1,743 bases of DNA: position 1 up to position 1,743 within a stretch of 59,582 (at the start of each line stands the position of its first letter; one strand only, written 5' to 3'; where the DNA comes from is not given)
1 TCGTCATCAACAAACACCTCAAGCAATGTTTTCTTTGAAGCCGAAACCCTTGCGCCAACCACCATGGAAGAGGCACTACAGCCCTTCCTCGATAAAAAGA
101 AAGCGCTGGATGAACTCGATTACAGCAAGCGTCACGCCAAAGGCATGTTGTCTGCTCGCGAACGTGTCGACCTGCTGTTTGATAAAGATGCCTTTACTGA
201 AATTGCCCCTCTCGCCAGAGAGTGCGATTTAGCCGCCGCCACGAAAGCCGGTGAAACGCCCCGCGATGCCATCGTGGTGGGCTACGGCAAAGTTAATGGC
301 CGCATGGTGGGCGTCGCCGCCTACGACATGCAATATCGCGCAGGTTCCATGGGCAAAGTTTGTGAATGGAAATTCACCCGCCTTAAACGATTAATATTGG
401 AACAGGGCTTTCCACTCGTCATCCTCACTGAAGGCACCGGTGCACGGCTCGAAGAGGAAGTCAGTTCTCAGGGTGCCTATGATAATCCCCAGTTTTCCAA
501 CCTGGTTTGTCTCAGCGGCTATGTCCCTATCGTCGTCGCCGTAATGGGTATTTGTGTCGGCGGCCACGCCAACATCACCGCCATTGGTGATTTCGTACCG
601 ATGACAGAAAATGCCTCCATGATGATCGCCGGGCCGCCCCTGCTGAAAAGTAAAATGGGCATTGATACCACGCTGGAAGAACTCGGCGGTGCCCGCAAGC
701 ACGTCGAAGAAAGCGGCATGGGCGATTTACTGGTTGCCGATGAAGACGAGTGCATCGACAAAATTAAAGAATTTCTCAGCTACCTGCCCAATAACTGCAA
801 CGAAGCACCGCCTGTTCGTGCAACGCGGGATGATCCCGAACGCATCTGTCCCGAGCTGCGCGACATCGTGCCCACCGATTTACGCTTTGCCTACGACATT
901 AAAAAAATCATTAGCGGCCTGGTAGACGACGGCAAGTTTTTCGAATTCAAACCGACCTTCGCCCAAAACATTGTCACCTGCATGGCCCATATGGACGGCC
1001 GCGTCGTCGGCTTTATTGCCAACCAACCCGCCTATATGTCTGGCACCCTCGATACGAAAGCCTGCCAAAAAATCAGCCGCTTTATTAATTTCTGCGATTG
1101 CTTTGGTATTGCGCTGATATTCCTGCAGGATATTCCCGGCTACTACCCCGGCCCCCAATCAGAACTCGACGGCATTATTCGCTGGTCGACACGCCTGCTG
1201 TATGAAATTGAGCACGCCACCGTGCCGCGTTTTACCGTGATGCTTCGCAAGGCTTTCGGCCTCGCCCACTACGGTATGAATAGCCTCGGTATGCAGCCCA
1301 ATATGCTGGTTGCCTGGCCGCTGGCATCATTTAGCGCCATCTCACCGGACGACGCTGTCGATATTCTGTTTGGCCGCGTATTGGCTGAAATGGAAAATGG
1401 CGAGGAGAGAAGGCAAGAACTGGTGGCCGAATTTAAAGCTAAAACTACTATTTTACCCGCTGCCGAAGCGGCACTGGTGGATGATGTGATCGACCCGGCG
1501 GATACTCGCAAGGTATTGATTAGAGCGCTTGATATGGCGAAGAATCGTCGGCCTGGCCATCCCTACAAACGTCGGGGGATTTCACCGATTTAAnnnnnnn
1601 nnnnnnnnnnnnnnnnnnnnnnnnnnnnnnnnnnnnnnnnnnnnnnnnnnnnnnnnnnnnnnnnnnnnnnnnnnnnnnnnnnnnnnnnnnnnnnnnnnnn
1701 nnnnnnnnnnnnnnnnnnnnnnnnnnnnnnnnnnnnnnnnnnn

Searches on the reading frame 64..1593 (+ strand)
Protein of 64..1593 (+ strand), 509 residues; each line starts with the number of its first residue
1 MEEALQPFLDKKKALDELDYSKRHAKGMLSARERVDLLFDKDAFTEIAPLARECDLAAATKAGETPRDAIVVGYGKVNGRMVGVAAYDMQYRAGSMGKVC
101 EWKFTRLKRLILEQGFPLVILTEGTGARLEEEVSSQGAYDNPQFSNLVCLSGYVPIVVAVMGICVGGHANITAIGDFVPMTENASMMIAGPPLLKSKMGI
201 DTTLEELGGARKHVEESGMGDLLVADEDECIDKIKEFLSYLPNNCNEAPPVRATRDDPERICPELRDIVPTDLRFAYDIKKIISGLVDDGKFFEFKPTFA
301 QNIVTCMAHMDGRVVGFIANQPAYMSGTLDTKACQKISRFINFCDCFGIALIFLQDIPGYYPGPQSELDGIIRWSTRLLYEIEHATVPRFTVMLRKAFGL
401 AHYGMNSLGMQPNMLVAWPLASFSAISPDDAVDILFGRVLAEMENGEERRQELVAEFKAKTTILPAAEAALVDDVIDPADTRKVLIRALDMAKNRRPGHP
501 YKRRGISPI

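Call 59: list_cluster_members(proteins=[window:64-1593:+, window:5271-6857:-, window:54761-56500:-, window:56550-58016:-, window:42110-42601:-, window:41748-42113:-, window:45946-47811:+, window:33236-34843:-])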
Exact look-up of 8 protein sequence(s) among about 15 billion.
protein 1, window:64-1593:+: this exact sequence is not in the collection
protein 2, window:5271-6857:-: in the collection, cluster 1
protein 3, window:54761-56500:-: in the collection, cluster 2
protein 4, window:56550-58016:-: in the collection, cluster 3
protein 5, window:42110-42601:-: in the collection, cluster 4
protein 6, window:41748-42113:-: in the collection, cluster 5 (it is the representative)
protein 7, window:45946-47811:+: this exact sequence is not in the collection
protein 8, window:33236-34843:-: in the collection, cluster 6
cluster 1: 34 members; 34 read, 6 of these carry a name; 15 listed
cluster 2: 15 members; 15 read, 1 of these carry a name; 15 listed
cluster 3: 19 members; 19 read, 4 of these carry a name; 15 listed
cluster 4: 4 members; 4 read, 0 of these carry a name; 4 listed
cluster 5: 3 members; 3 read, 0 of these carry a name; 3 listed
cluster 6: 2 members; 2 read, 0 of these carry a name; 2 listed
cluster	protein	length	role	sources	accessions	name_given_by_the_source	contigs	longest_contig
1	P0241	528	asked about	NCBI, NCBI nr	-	-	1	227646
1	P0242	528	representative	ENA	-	-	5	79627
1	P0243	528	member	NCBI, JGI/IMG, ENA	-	peptide chain release factor 3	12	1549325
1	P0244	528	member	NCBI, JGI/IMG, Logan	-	peptide chain release factor 3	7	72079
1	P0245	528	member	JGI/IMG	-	peptide chain release factor 3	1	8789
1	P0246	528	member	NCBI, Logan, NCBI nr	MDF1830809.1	MAG: peptide chain release factor 3 [Porticoccaceae bacterium] | peptide chain release factor 3 [Porticoccaceae bacterium]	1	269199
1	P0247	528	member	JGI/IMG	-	peptide chain release factor 3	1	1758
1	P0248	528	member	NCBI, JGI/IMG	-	peptide chain release factor 3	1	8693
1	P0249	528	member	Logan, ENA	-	-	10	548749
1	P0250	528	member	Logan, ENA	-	-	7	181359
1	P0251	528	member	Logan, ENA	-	-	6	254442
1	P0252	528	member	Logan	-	-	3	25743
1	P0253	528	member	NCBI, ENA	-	-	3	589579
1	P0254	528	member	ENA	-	-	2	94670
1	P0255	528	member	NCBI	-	-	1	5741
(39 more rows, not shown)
